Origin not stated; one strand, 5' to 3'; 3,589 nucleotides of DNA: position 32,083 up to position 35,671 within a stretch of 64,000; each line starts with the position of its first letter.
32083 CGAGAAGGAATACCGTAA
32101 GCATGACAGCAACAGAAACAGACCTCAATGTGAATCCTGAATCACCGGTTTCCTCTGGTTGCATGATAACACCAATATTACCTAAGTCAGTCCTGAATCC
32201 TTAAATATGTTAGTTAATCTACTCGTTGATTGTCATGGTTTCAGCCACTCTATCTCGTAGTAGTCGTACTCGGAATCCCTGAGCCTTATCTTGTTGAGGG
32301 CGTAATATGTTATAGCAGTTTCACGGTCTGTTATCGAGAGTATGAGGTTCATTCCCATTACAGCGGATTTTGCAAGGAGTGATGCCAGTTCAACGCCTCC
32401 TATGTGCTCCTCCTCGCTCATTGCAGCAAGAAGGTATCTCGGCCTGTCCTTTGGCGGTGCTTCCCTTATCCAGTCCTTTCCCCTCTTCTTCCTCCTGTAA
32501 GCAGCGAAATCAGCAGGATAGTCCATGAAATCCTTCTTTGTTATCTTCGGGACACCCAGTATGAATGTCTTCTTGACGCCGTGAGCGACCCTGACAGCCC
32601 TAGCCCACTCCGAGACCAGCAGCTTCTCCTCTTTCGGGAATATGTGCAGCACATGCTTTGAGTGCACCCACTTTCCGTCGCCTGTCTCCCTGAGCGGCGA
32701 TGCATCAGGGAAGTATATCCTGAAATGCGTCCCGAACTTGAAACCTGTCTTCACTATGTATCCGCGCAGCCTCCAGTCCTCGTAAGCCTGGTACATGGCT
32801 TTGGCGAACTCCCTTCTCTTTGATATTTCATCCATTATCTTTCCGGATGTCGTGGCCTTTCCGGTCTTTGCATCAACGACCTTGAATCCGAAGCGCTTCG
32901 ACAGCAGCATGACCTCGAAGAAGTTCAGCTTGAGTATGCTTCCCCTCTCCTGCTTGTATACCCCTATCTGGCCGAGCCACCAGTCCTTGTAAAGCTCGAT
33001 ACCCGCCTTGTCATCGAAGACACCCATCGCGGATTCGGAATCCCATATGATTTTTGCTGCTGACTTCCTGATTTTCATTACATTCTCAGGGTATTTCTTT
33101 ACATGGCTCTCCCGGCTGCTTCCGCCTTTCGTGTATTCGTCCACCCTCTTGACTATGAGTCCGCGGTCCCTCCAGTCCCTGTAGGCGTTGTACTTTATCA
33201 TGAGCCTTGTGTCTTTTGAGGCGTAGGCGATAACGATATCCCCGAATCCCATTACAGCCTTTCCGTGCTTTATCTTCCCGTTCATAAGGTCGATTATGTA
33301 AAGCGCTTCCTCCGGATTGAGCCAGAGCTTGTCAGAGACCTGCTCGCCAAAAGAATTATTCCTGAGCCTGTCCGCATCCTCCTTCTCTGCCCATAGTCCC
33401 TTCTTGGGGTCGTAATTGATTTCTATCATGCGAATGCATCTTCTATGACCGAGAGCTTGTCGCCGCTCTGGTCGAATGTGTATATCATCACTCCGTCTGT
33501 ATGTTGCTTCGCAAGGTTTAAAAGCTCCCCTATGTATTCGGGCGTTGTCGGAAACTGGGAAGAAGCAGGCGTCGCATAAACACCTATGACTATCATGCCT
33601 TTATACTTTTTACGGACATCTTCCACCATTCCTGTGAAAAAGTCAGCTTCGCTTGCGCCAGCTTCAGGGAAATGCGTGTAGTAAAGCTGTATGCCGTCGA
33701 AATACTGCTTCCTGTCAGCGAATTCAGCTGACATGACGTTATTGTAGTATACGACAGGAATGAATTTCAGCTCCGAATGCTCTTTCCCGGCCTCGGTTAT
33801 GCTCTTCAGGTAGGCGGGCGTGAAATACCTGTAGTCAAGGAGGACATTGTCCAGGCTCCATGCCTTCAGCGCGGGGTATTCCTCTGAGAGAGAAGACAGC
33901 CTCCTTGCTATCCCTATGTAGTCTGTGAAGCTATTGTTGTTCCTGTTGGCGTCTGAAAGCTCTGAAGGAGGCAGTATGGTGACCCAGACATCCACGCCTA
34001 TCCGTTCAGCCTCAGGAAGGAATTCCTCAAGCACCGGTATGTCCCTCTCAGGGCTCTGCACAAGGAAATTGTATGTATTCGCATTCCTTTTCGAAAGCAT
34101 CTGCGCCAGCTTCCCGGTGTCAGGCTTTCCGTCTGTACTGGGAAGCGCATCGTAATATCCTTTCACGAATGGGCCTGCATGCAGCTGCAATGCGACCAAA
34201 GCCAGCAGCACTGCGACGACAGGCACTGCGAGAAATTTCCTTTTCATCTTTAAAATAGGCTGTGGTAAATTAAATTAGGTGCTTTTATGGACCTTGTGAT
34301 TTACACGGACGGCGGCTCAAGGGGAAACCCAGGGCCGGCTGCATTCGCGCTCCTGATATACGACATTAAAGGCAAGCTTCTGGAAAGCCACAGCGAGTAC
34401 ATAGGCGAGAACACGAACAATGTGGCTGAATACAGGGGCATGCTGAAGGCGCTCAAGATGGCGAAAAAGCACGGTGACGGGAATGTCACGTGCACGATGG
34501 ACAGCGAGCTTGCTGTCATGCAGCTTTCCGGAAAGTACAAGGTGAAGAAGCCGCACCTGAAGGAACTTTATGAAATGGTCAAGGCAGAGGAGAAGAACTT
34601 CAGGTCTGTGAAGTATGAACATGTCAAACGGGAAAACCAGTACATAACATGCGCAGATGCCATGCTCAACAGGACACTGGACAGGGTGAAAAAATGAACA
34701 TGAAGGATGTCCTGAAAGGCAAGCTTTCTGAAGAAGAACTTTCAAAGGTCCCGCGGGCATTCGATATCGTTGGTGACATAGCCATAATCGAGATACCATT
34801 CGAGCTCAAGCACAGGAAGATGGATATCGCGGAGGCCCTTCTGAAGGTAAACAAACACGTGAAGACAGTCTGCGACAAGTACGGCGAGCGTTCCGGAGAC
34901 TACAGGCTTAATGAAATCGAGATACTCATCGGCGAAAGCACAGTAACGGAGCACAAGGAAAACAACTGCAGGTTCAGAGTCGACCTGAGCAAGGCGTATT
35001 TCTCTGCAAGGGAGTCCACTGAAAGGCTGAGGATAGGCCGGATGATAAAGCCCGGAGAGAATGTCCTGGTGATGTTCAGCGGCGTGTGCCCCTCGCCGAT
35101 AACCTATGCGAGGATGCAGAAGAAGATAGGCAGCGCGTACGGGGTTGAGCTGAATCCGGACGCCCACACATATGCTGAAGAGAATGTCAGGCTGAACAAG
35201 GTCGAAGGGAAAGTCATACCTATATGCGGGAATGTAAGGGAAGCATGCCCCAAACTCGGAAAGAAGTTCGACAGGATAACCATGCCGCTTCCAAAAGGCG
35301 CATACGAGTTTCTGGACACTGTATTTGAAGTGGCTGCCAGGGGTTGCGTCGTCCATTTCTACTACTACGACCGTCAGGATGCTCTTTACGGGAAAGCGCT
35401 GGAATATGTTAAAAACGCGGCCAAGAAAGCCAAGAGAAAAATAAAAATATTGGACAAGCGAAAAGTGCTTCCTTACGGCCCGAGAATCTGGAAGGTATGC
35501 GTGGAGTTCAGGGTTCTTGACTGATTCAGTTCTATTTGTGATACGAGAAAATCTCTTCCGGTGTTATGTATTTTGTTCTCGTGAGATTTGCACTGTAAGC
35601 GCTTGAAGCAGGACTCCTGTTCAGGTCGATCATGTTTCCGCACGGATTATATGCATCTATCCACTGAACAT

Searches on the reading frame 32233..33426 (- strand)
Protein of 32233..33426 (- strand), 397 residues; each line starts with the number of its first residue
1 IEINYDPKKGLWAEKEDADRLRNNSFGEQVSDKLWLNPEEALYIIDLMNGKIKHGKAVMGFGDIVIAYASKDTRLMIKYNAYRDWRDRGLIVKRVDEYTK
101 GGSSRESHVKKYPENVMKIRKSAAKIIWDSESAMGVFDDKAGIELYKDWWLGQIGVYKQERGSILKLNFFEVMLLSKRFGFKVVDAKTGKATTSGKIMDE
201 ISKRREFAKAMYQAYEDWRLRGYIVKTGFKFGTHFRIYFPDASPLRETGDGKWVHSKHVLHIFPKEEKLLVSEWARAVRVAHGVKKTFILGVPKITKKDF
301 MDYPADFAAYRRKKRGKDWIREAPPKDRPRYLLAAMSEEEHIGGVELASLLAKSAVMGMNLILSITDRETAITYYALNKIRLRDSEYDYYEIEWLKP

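Call 15: search_protein_families(library=pfam, proteins=[window:32233-33426:-], max_evalue=0.001)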
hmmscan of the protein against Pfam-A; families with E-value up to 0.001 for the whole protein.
window:32233-33426:- (397 aa): 3 families
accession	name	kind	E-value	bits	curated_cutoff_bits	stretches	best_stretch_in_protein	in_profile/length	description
PF01974.23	tRNA_int_endo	-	1.9e-27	95.6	27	1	211-293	4-77/85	tRNA intron endonuclease, catalytic C-terminal domain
PF02778.19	tRNA_int_endo_N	-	0.00049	20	21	0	14-62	14-64/67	tRNA intron endonuclease, N-terminal domain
PF12928.12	tRNA_int_end_N2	-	0.00055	20.4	24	0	25-46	39-61/69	tRNA-splicing endonuclease subunit sen54 N-term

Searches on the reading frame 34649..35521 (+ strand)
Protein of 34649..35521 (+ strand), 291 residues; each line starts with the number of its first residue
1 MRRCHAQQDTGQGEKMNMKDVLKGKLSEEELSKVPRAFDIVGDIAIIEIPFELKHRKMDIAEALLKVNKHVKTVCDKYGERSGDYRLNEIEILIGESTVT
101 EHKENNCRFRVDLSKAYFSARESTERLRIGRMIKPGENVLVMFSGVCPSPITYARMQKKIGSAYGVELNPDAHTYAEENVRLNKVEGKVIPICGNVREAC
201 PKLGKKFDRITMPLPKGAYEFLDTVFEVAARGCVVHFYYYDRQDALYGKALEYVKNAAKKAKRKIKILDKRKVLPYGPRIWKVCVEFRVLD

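Call 15: search_protein_families(library=pfam, proteins=[window:34649-35521:+], max_evalue=0.001)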
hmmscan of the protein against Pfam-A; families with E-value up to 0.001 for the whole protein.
window:34649-35521:+ (291 aa): 2 families
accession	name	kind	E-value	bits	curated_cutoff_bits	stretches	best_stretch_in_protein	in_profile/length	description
PF02475.24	TRM5-TYW2_MTfase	-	1.3e-42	146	28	1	100-264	1-162/164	TRM5/TYW2 methyltransferase domain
PF25133.1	TYW2_N_2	-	1.7e-23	83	27.7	1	18-98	1-79/79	TYW2 N-terminal domain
